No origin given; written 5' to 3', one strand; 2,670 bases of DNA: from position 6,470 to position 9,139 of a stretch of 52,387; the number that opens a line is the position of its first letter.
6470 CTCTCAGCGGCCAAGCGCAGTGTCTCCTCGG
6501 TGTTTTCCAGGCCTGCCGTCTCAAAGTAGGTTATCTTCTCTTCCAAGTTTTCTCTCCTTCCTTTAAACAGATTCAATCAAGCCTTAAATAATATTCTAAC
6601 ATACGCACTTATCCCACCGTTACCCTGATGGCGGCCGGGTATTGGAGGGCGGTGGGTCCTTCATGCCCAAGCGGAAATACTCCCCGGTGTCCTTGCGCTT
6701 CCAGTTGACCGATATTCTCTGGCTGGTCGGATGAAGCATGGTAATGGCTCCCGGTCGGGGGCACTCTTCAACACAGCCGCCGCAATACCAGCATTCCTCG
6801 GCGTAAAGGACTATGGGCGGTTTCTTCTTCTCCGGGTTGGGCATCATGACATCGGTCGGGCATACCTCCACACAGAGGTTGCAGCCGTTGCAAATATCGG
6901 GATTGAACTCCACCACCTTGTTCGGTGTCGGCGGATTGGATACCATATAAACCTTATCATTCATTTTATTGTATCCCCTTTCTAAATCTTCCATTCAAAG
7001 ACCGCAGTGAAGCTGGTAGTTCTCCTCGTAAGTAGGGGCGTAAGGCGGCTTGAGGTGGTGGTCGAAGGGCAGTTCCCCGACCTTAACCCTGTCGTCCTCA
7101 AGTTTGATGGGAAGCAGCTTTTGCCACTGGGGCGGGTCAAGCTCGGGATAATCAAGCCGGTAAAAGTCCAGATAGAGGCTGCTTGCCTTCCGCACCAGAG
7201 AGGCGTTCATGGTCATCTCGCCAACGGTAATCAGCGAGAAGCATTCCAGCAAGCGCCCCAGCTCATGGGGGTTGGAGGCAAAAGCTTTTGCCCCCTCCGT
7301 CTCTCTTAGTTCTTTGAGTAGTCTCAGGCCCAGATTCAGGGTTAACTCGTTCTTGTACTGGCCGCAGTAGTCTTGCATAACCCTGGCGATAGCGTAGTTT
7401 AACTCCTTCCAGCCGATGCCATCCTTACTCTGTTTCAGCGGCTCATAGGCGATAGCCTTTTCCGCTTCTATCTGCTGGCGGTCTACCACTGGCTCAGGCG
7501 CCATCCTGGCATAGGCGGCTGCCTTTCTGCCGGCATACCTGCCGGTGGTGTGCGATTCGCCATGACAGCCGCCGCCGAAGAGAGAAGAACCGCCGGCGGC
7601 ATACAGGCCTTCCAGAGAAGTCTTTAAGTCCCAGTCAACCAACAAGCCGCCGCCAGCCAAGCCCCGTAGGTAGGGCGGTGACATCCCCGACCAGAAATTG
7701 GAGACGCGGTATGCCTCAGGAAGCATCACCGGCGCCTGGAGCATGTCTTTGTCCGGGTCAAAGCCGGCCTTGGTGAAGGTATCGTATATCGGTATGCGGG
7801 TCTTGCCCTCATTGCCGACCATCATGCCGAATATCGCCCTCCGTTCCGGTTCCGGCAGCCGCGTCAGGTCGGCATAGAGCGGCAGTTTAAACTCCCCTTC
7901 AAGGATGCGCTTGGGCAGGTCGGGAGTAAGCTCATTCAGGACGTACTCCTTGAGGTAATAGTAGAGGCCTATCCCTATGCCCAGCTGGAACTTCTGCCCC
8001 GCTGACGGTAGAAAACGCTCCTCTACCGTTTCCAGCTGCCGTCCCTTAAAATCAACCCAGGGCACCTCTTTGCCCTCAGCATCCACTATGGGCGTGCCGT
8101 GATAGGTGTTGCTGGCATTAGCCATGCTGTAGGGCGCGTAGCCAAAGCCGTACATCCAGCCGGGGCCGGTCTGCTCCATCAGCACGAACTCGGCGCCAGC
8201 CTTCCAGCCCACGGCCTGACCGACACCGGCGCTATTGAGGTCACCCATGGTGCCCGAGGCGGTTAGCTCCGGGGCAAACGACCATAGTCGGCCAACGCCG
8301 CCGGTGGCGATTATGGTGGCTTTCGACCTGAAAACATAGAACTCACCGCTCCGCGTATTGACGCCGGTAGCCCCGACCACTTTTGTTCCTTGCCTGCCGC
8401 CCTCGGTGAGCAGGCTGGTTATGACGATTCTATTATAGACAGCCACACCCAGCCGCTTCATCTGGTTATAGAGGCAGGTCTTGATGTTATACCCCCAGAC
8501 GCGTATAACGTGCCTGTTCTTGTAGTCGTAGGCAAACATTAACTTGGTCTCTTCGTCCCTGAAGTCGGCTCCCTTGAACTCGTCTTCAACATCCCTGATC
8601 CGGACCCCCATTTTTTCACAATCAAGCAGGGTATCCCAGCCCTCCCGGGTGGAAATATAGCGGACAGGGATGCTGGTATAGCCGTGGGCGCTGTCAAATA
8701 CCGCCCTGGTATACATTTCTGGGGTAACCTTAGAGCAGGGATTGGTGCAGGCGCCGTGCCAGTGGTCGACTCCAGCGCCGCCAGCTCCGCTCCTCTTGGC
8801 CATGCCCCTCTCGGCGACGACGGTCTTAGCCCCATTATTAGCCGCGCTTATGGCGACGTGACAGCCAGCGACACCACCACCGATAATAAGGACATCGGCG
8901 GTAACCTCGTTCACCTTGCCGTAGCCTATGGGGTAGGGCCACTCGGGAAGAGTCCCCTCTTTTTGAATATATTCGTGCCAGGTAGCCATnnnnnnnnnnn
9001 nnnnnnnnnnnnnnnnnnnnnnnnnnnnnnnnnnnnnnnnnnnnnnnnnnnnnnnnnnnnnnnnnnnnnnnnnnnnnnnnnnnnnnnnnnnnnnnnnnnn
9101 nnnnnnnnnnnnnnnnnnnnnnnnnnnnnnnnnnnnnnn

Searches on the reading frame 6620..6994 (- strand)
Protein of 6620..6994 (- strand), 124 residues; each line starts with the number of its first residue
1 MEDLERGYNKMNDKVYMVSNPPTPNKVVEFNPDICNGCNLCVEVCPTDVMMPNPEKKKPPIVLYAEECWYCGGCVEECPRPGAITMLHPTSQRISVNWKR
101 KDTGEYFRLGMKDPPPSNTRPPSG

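Call 7: search_protein_families(library=pfam, proteins=[window:6620-6994:-], max_evalue=0.01)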
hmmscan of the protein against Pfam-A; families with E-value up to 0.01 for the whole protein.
window:6620-6994:- (124 aa): 15 families
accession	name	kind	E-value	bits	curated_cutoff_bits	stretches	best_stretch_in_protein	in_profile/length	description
PF12838.12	Fer4_7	-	3e-13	50.4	27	2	35-79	2-49/52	4Fe-4S dicluster domain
PF00037.32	Fer4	-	2.9e-11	43.1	21.1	2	28-49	1-22/24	4Fe-4S binding domain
PF13187.11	Fer4_9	-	1e-09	38.7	27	1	35-83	2-51/52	4Fe-4S dicluster domain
PF14697.11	Fer4_21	-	5.2e-09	36.5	35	1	24-49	30-56/59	4Fe-4S dicluster domain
PF13237.11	Fer4_10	-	1e-08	35.4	25.5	1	29-79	3-53/53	4Fe-4S dicluster domain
PF12837.12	Fer4_6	-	4.1e-08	33.2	25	1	27-49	1-23/24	4Fe-4S binding domain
PF13183.11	Fer4_8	-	1.2e-07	32.6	27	1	28-49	47-68/68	4Fe-4S dicluster domain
PF12797.12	Fer4_2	-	8e-06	25.9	24.5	1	27-47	2-22/22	4Fe-4S binding domain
PF13484.11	Fer4_16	-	8.8e-06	26.8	30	1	35-56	2-24/66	4Fe-4S double cluster binding domain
PF12800.12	Fer4_4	-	1.2e-05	25.7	24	1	32-47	1-16/17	4Fe-4S binding domain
PF13534.11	Fer4_17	-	0.0003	21.7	22.2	0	32-49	43-60/61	4Fe-4S dicluster domain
PF13459.11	Fer4_15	-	0.0012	20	22.4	0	28-47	1-20/66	4Fe-4S single cluster domain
PF12798.12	Fer4_3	-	0.0013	19.9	27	0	35-48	1-14/15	4Fe-4S binding domain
PF17179.9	Fer4_22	-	0.0023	19.2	27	0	29-48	75-94/95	4Fe-4S dicluster domain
PF13746.11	Fer4_18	-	0.0038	17.9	27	0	3-78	30-95/114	4Fe-4S dicluster domain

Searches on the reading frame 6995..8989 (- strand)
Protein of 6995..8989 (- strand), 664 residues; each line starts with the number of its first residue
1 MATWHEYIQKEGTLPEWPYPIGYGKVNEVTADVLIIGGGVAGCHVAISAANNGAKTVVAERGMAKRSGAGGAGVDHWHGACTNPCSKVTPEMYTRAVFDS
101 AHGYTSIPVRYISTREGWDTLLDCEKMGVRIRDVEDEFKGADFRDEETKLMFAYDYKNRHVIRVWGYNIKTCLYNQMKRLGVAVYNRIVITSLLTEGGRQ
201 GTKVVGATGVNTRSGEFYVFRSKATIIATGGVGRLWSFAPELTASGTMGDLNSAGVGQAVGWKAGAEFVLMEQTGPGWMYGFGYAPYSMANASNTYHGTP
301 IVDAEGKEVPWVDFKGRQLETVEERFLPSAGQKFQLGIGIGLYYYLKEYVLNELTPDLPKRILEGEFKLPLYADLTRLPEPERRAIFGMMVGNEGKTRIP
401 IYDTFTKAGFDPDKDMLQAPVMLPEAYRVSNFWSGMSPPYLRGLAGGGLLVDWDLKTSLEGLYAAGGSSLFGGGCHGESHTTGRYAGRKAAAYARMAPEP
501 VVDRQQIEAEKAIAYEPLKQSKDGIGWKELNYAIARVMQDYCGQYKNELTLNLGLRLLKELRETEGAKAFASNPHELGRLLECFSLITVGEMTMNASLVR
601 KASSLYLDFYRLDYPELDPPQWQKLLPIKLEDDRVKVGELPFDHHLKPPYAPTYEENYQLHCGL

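Call 7: search_protein_families(library=pfam, proteins=[window:6995-8989:-], max_evalue=0.01)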
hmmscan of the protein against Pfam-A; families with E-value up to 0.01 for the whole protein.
window:6995-8989:- (664 aa): 8 families
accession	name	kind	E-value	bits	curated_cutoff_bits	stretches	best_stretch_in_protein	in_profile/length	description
PF00890.30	FAD_binding_2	-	3.5e-21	76.3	20.4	1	32-272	1-248/414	FAD binding domain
PF01266.30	DAO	-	3.8e-07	30.4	27.9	1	32-236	1-209/353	FAD dependent oxidoreductase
PF12831.13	FAD_oxidored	-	7.6e-06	25.9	27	1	32-62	1-31/416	FAD dependent oxidoreductase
PF07992.20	Pyr_redox_2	-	8e-06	25.9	26.1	1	32-61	2-31/291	Pyridine nucleotide-disulphide oxidoreductase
PF02910.25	Succ_DH_flav_C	-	2.1e-05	24.9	20.8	1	534-637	4-111/130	Fumarate reductase flavoprotein C-term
PF03486.20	HI0933_like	-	0.00017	21.6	50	0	32-63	2-33/244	HI0933-like protein Rossmann domain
PF01134.28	GIDA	-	0.0031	17.1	22.1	1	32-59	1-28/391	Glucose inhibited division protein A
PF01946.23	Thi4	-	0.0097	15.6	26.2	0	29-74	16-62/235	Thi4 family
